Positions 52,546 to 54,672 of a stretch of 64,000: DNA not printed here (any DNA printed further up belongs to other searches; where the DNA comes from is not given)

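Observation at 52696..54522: Single MsbA/PglK-like ABC half-transporter as the only recognisable exporter in a 46 kb glycan locus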

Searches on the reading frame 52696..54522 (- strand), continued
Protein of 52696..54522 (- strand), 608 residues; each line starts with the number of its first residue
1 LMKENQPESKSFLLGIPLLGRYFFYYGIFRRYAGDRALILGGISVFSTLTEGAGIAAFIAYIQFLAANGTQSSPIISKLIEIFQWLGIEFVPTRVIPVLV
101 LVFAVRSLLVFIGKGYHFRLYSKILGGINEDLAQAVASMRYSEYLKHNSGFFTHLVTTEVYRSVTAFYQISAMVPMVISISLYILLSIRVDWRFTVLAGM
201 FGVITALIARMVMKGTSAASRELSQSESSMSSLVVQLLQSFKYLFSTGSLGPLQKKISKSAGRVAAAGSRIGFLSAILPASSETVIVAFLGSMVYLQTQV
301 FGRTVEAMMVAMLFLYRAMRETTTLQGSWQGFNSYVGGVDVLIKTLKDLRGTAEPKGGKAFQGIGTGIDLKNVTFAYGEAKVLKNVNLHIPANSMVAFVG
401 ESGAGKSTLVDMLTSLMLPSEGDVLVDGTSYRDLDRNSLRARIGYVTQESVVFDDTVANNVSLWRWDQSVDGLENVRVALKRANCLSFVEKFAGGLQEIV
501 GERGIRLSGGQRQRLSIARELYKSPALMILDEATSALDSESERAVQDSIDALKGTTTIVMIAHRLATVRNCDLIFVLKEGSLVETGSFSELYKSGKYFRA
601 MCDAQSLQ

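Call 63: find_encoding_contigs(protein=P0018, flank=8000, max_places=1)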
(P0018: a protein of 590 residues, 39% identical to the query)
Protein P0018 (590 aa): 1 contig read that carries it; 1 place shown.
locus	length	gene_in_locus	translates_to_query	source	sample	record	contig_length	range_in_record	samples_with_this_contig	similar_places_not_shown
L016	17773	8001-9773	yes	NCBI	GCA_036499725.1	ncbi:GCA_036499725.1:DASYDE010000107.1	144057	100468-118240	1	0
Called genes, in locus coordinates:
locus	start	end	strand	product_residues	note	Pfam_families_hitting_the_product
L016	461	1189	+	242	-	PF13489:Methyltransf_23, PF01209:Ubie_methyltran, PF02353:CMAS, PF05175:MTS, PF13847:Methyltransf_31, PF08241:Methyltransf_11, PF08242:Methyltransf_12, PF13649:Methyltransf_25, +1 more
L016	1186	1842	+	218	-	PF13489:Methyltransf_23, PF13847:Methyltransf_31, PF08241:Methyltransf_11, PF08242:Methyltransf_12, PF13649:Methyltransf_25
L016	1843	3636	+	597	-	PF13522:GATase_6, PF13537:GATase_7, PF00733:Asn_synthase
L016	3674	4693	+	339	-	PF01073:3Beta_HSD, PF01370:Epimerase, PF02719:Polysacc_synt_2 (faint), PF04321:RmlD_sub_bind, PF07993:NAD_binding_4 (faint), PF16363:GDP_Man_Dehyd, PF13460:NAD_binding_10 (faint)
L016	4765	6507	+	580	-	-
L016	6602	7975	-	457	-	PF04464:Glyphos_transf, PF05159:Capsule_synth (faint)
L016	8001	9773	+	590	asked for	PF00664:ABC_membrane, PF00005:ABC_tran, PF02463:SMC_N (weak)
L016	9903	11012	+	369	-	PF13439:Glyco_transf_4, PF20706:GT4-conflict, PF00534:Glycos_transf_1, PF13692:Glyco_trans_1_4, PF13524:Glyco_trans_1_2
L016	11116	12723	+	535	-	-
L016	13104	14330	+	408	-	-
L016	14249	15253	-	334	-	PF00535:Glycos_transf_2, PF10111:Glyco_tranf_2_2 (weak)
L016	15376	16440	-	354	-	-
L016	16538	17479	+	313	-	PF04321:RmlD_sub_bind (weak), PF01370:Epimerase, PF02719:Polysacc_synt_2 (faint), PF16363:GDP_Man_Dehyd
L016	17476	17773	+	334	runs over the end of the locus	PF01370:Epimerase, PF16363:GDP_Man_Dehyd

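Call 64: find_encoding_contigs(protein=P0010, flank=10000, max_places=1)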
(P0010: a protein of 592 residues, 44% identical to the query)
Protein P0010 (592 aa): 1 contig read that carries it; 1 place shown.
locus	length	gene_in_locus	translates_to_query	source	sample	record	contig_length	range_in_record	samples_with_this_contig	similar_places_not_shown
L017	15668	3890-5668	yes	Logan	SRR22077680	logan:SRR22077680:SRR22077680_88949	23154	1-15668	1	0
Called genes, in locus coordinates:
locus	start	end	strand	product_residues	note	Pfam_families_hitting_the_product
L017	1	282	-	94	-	?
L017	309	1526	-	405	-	PF13439:Glyco_transf_4, PF13579:Glyco_trans_4_4 (weak), PF20706:GT4-conflict, PF00534:Glycos_transf_1, PF13692:Glyco_trans_1_4, PF13524:Glyco_trans_1_2 (weak)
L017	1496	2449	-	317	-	PF01073:3Beta_HSD, PF01370:Epimerase, PF02719:Polysacc_synt_2 (faint), PF16363:GDP_Man_Dehyd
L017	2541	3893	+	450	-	-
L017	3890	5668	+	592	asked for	PF00664:ABC_membrane, PF03193:RsgA_GTPase (weak), PF00005:ABC_tran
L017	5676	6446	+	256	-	PF08241:Methyltransf_11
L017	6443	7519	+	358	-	PF13692:Glyco_trans_1_4, PF00534:Glycos_transf_1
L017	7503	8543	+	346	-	PF00534:Glycos_transf_1, PF13692:Glyco_trans_1_4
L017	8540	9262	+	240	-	PF13578:Methyltransf_24 (weak)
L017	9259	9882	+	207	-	PF13489:Methyltransf_23, PF07021:MetW (weak), PF13847:Methyltransf_31, PF08241:Methyltransf_11, PF08242:Methyltransf_12, PF13649:Methyltransf_25 (weak)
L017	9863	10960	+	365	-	PF20706:GT4-conflict, PF00534:Glycos_transf_1, PF13692:Glyco_trans_1_4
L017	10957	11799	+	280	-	PF00535:Glycos_transf_2, PF10111:Glyco_tranf_2_2, PF13641:Glyco_tranf_2_3, PF13632:Glyco_trans_2_3 (faint)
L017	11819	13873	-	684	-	PF01757:Acyl_transf_3, PF19040:SGNH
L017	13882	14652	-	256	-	PF13489:Methyltransf_23 (weak), PF13649:Methyltransf_25, PF13847:Methyltransf_31 (weak), PF08241:Methyltransf_11, PF08242:Methyltransf_12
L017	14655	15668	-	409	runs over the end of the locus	PF04932:Wzy_C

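Call 74: find_related_loci(query=A4, collection=metagenome_contigs, flank=10000)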
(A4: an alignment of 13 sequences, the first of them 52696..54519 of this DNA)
Query A4 (607 aa) in metagenome_contigs; peptide patterns used: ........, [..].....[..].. (x = any residue, [..] = any of these).
600 stretches matched a pattern (row limit reached: there are more); 578 encode a relative of the query (tblastn E <= 1e-3); the best 80 are kept; 80 distinct loci.
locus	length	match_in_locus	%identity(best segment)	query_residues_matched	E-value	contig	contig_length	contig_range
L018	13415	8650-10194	31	94-606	3e-68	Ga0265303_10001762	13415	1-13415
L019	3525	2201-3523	31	24-461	1e-65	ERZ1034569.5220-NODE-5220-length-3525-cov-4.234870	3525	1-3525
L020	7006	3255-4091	43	323-604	2e-65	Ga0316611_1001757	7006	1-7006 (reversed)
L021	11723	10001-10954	39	284-606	1e-63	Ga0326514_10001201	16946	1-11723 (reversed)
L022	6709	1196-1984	44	338-606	7e-63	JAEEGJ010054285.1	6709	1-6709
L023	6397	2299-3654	33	157-606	1e-62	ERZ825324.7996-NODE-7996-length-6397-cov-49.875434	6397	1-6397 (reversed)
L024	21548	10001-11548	29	93-604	2e-61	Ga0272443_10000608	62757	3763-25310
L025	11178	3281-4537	33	189-606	7e-61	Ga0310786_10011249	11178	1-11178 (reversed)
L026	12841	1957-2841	39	311-606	1e-60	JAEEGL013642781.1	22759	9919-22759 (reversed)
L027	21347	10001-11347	33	158-606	1e-59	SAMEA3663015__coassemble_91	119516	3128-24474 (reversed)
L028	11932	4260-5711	29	133-607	1e-59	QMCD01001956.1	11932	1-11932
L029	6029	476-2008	29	97-605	3e-59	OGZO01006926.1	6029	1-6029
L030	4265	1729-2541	40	338-605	2e-59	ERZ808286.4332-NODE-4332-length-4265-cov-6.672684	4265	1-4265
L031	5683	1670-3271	26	48-581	6e-59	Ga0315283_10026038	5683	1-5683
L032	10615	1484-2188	44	367-604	9e-59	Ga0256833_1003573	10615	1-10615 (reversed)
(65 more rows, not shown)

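Call 76: find_encoding_contigs(protein=P0093, flank=10000, max_places=1)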
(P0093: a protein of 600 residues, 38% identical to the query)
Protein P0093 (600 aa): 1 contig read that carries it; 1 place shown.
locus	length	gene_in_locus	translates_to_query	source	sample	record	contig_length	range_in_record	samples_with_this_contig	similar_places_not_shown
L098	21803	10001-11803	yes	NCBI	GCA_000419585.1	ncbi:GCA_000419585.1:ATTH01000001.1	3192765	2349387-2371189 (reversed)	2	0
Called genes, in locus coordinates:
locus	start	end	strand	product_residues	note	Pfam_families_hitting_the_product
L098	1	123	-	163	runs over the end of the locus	PF13399:LytR_C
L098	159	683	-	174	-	-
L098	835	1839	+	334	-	PF00814:TsaD, PF22521:HypF_C_2 (weak)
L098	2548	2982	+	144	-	PF02629:CoA_binding (weak), PF13380:CoA_binding_2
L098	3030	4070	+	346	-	PF01073:3Beta_HSD, PF01370:Epimerase, PF02719:Polysacc_synt_2, PF04321:RmlD_sub_bind, PF05368:NmrA (weak), PF07993:NAD_binding_4 (faint), PF16363:GDP_Man_Dehyd, PF13460:NAD_binding_10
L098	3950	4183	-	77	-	-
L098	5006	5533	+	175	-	PF10531:SLBB (weak)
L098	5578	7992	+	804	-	PF02706:Wzz, PF13807:GNVR, PF01656:CbiA, PF09140:MipZ (weak), PF10609:ParA, PF13614:AAA_31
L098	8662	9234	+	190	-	PF01541:GIY-YIG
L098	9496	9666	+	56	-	-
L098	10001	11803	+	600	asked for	PF00664:ABC_membrane, PF00005:ABC_tran, PF02463:SMC_N (faint), PF13555:AAA_29 (weak)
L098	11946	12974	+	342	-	PF01073:3Beta_HSD, PF01370:Epimerase, PF02719:Polysacc_synt_2, PF04321:RmlD_sub_bind (weak), PF05368:NmrA (weak), PF07993:NAD_binding_4 (faint), PF16363:GDP_Man_Dehyd, PF13460:NAD_binding_10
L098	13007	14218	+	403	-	PF00155:Aminotran_1_2, PF01041:DegT_DnrJ_EryC1, PF01212:Beta_elim_lyase (weak), PF01053:Cys_Met_Meta_PP (weak)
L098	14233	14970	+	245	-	PF02348:CTP_transf_3, PF12804:NTP_transf_3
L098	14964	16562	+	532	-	PF04101:Glyco_tran_28_C, PF13302:Acetyltransf_3, PF00583:Acetyltransf_1, PF13523:Acetyltransf_8 (weak), PF13508:Acetyltransf_7 (weak)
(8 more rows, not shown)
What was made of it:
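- In Salisaeta longa the gene follows an SLBB (Wza-like) gene and a Wzz/GNVR/kinase gene (call 76).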

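Call 77: find_encoding_contigs(protein=P0028, flank=10000, max_places=1)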
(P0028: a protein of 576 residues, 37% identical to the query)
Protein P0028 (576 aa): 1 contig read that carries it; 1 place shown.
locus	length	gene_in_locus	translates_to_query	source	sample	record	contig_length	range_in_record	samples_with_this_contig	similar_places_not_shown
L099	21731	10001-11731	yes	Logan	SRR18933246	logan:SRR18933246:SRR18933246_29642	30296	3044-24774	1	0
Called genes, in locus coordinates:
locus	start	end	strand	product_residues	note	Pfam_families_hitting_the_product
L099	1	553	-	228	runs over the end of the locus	PF00583:Acetyltransf_1, PF13508:Acetyltransf_7, PF08445:FR47 (weak)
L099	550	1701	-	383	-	PF01041:DegT_DnrJ_EryC1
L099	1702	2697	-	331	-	PF01408:GFO_IDH_MocA, PF02894:GFO_IDH_MocA_C, PF22725:GFO_IDH_MocA_C3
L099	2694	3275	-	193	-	PF02348:CTP_transf_3, PF12804:NTP_transf_3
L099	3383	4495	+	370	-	-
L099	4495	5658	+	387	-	PF13489:Methyltransf_23, PF08241:Methyltransf_11, PF08242:Methyltransf_12, PF13649:Methyltransf_25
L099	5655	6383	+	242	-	PF05724:TPMT, PF13489:Methyltransf_23, PF01209:Ubie_methyltran, PF02353:CMAS (weak), PF13847:Methyltransf_31, PF08241:Methyltransf_11, PF08242:Methyltransf_12, PF13649:Methyltransf_25, +1 more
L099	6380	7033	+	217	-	PF13489:Methyltransf_23, PF13847:Methyltransf_31, PF08241:Methyltransf_11, PF08242:Methyltransf_12, PF13649:Methyltransf_25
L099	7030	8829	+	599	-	PF13522:GATase_6, PF13537:GATase_7, PF00733:Asn_synthase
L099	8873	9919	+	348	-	PF01073:3Beta_HSD, PF01370:Epimerase, PF04321:RmlD_sub_bind, PF07993:NAD_binding_4 (faint), PF16363:GDP_Man_Dehyd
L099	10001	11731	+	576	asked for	PF00664:ABC_membrane, PF00005:ABC_tran, PF13555:AAA_29 (weak), PF02463:SMC_N (weak)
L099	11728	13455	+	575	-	-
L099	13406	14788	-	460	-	PF04464:Glyphos_transf (weak)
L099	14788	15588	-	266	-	-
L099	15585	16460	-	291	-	-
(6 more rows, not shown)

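Call 99: find_encoding_contigs(protein=P0002, flank=10000, max_places=1)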
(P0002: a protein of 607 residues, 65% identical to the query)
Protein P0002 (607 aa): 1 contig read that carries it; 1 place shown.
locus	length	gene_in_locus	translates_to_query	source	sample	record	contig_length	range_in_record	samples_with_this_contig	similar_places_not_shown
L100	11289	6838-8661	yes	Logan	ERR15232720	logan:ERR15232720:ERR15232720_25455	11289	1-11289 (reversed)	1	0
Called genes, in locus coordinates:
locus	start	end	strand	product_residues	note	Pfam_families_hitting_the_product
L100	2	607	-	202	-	?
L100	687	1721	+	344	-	PF00571:CBS (weak), PF00483:NTP_transferase, PF12804:NTP_transf_3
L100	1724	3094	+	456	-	-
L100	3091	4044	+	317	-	PF01408:GFO_IDH_MocA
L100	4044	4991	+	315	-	PF01408:GFO_IDH_MocA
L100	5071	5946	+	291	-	PF05721:PhyH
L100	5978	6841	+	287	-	PF13489:Methyltransf_23, PF08241:Methyltransf_11, PF08242:Methyltransf_12, PF13649:Methyltransf_25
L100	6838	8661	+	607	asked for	PF02463:SMC_N (weak), PF00005:ABC_tran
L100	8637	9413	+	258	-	PF01522:Polysacc_deac_1 (weak)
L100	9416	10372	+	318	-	-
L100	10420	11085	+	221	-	-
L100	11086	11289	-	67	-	?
